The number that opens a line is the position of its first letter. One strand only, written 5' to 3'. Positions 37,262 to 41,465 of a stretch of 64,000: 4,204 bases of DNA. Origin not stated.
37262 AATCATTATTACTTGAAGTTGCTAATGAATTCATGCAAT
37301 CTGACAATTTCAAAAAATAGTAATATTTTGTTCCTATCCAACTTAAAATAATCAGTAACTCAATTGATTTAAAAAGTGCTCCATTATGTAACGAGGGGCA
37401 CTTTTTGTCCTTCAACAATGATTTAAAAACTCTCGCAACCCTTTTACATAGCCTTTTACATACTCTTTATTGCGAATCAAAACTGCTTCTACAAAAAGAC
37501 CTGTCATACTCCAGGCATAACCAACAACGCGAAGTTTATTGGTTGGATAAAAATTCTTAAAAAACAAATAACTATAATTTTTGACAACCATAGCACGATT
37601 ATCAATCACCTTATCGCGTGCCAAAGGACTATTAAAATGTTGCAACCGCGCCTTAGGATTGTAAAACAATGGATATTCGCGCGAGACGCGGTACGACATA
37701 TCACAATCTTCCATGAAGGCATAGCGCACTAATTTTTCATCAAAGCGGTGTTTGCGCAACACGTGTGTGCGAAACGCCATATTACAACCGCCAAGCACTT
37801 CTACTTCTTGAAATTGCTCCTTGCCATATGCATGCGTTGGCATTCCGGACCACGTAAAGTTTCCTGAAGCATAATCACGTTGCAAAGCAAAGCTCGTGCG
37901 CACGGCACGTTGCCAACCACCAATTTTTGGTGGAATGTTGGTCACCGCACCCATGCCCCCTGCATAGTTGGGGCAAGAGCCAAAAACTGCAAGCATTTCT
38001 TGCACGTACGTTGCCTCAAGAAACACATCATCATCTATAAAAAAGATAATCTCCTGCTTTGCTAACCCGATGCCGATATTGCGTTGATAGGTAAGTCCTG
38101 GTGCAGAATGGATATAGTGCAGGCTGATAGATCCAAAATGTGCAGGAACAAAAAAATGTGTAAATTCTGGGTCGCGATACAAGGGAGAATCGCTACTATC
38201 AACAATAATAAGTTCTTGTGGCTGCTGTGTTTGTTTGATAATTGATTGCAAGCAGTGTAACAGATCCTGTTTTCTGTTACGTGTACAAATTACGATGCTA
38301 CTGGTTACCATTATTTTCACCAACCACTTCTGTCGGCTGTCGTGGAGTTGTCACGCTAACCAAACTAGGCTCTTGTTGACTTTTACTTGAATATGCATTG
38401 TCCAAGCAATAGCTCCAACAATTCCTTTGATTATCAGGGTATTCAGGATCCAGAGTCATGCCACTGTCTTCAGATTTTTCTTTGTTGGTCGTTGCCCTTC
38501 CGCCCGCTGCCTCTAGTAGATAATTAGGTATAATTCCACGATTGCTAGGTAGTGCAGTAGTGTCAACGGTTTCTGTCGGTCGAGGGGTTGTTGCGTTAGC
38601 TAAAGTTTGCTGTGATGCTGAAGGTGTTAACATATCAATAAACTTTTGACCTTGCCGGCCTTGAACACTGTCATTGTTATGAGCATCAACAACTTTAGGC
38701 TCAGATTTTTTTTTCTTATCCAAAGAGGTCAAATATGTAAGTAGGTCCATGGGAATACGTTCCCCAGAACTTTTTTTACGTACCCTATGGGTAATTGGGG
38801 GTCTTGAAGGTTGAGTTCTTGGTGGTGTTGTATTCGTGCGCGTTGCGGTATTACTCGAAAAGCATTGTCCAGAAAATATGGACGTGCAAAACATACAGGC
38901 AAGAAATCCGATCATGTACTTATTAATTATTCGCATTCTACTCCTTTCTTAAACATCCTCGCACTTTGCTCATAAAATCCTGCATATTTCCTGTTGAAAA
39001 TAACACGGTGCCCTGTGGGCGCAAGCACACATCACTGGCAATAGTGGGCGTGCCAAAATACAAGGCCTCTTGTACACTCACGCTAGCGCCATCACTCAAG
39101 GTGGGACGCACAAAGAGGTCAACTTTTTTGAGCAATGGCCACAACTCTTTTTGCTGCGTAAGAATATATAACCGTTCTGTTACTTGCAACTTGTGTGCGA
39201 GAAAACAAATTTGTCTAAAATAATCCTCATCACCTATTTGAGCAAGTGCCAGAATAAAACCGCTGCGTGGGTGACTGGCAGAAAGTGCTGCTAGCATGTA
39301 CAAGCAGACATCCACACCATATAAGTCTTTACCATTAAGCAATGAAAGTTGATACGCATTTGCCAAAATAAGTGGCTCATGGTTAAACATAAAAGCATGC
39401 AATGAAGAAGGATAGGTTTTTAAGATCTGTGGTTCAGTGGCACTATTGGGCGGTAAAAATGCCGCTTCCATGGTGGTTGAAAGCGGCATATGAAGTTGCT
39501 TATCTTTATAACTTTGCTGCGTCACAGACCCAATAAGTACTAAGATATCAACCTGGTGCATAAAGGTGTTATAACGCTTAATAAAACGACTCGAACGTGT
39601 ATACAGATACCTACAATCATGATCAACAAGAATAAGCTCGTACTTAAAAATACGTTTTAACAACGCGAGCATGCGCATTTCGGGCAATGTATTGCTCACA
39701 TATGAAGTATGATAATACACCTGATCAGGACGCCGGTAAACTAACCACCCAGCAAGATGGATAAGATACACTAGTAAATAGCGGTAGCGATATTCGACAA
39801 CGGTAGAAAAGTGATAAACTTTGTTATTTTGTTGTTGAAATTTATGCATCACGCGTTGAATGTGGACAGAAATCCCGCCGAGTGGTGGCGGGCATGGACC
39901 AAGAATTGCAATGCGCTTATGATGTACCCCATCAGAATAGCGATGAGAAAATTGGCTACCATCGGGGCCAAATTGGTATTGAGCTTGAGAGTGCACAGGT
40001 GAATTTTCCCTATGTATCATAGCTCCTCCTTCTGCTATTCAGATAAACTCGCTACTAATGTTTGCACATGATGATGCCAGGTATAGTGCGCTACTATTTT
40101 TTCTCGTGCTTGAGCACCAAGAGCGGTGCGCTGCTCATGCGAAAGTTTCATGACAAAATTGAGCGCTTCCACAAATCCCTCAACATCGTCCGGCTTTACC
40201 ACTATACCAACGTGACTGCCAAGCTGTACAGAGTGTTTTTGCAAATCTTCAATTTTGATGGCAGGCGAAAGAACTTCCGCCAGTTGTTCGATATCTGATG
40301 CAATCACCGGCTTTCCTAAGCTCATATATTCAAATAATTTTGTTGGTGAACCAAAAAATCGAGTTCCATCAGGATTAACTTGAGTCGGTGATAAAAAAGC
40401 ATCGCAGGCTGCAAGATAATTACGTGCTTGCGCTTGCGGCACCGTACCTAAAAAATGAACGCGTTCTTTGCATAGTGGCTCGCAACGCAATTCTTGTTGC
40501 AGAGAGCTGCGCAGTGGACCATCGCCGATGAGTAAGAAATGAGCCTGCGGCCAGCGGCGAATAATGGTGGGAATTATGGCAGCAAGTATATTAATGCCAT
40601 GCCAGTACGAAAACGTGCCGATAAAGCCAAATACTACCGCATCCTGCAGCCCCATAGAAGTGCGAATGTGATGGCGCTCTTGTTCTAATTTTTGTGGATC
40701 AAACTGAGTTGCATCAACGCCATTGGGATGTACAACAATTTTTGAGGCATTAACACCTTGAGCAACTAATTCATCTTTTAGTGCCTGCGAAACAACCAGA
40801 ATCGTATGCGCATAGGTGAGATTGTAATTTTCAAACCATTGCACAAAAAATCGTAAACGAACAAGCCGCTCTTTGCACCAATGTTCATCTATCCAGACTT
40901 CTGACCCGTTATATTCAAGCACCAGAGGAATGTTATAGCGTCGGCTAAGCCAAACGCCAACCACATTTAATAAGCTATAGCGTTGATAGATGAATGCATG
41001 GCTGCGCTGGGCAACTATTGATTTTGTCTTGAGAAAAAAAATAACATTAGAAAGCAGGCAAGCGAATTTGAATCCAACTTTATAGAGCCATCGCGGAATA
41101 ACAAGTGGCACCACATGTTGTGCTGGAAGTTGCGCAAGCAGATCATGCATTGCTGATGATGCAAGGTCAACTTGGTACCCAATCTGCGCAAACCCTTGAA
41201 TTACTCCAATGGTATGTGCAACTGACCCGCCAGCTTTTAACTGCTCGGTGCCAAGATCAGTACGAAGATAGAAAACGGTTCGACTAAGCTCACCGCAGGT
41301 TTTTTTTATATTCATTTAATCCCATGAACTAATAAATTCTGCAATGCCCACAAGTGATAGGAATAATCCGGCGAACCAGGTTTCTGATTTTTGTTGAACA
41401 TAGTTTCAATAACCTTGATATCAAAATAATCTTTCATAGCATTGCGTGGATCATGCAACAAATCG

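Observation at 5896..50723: A 28-nt REP-like unit dispersed 8 times, three times in frame inside coding sequence (RPE-like behaviour) and acting as a host for nested insertions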

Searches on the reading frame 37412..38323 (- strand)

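Call 95: search_protein_families(library=pfam, proteins=[window:37412-38323:-], max_evalue=0.00001)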
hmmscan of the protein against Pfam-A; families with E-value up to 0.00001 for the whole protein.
window:37412-38323:- (303 aa): 2 families
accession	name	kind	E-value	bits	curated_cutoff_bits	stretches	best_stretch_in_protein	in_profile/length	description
PF00535.33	Glycos_transf_2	-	2e-16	60.8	23.3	1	9-192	1-167/168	Glycosyl transferase family 2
PF13641.12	Glyco_tranf_2_3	-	9.6e-08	32.8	27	1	9-227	4-209/230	Glycosyltransferase like family 2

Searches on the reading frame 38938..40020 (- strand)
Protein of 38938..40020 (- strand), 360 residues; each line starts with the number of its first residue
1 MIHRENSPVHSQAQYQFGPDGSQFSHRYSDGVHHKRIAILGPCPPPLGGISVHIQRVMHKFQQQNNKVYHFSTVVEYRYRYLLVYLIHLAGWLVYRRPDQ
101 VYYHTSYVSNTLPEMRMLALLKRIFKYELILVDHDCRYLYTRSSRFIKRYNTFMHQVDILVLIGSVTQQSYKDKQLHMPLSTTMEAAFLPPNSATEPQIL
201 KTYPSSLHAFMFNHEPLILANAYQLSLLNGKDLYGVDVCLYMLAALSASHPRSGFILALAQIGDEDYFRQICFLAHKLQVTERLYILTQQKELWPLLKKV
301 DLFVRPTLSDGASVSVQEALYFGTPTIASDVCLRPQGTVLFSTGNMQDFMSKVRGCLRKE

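Call 95: search_protein_families(library=pfam, proteins=[window:38938-40020:-], max_evalue=0.00001)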
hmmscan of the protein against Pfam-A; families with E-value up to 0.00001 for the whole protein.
window:38938-40020:- (360 aa): 2 families
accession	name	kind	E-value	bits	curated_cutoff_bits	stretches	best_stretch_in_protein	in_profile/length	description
PF00534.26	Glycos_transf_1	-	1.3e-09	38.2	26.4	1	261-333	52-126/172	Glycosyl transferases group 1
PF13692.12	Glyco_trans_1_4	-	1e-08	36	27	1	256-357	33-140/142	Glycosyl transferases group 1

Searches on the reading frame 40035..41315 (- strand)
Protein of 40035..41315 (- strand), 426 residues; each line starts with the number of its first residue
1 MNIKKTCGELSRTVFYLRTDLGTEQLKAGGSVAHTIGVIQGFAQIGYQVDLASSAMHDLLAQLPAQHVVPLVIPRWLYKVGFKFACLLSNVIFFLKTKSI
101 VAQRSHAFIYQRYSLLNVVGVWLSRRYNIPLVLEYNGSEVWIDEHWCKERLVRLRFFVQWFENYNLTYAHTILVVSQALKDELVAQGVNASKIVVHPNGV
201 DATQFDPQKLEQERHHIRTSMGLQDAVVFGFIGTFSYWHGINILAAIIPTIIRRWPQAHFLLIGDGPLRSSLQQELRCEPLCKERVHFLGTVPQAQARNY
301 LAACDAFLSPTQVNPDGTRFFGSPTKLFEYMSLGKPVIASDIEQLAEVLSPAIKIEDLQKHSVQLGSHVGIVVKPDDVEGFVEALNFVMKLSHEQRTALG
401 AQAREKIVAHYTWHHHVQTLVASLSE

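Call 11: search_protein_families(library=pfam, proteins=[window:40035-41315:-])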
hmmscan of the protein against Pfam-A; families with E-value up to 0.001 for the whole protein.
window:40035-41315:- (426 aa): 5 families
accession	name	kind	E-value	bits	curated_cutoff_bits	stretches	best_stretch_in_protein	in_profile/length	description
PF13692.12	Glyco_trans_1_4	-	5.6e-23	82.2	27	1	228-388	3-139/142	Glycosyl transferases group 1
PF00534.26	Glycos_transf_1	-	4.2e-17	62.7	26.4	1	225-405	14-171/172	Glycosyl transferases group 1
PF13439.12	Glyco_transf_4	-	5.4e-15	56.3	28.5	1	29-203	2-169/170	Glycosyltransferase Family 4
PF13524.12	Glyco_trans_1_2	-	3.1e-13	50.3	25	1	251-421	9-143/144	Glycosyl transferase-like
PF13579.12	Glyco_trans_4_4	-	1.6e-12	48.5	29.7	1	29-199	1-158/158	Glycosyl transferase 4-like domain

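Call 47: find_homologous_proteins(query=window:40035-41315:-, max_evalue=1e-20)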
Query window:40035-41315:- (426 aa): 5996 proteins with E <= 1e-20 among 8000 candidates; the best 120 are listed.
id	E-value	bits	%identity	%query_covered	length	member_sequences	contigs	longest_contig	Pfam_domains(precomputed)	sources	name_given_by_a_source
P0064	1.4e-288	975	100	100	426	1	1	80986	PF00534.27,PF13579.13,PF13524.13,PF13439.13,PF13692.13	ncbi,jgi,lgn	-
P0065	4.1e-163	561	60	96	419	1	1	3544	PF00534.27,PF13579.13,PF13524.13,PF13439.13,PF13692.13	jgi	jgi:glycosyltransferase involved in cell wall biosynthesis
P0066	2.7e-161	555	59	96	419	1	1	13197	PF00534.27,PF13579.13,PF13524.13,PF13439.13,PF13692.13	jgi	jgi:glycosyltransferase involved in cell wall biosynthesis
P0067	1.1e-158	547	59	98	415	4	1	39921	PF00534.27,PF13579.13,PF13524.13,PF13439.13,PF13692.13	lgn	-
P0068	4.5e-156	538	57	96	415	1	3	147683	PF00534.27,PF13579.13,PF13524.13,PF13439.13,PF13692.13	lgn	-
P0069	6.1e-137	475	53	96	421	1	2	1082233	PF00534.27,PF13579.13,PF13524.13,PF13439.13,PF13692.13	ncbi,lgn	-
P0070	4.5e-136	472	53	97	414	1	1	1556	PF00534.27,PF13579.13,PF13524.13,PF13439.13,PF13692.13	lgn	-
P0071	7.7e-136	472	51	99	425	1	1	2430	PF00534.27,PF13579.13,PF13524.13,PF13439.13,PF13692.13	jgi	jgi:glycosyltransferase involved in cell wall biosynthesis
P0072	3.3e-133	463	51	98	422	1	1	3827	PF00534.27,PF13579.13,PF13439.13,PF13692.13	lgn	-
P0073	9.3e-133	461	51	96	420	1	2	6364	PF00534.27,PF13579.13,PF13524.13,PF13439.13,PF13692.13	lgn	-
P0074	1.2e-131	458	50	99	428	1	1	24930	PF00534.27,PF13579.13,PF13524.13,PF13439.13,PF13692.13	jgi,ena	-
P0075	2.8e-131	457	50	96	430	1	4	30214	PF00534.27,PF13579.13,PF13439.13,PF13692.13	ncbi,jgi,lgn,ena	-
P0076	5.5e-130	452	51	97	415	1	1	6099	PF00534.27,PF13579.13,PF13524.13,PF13439.13,PF13692.13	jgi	jgi:glycosyltransferase involved in cell wall biosynthesis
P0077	1.1e-129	451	52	96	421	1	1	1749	PF00534.27,PF13579.13,PF13439.13,PF13692.13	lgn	-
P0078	1.5e-129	451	50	96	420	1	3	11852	PF00534.27,PF13579.13,PF13439.13,PF13692.13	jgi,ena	-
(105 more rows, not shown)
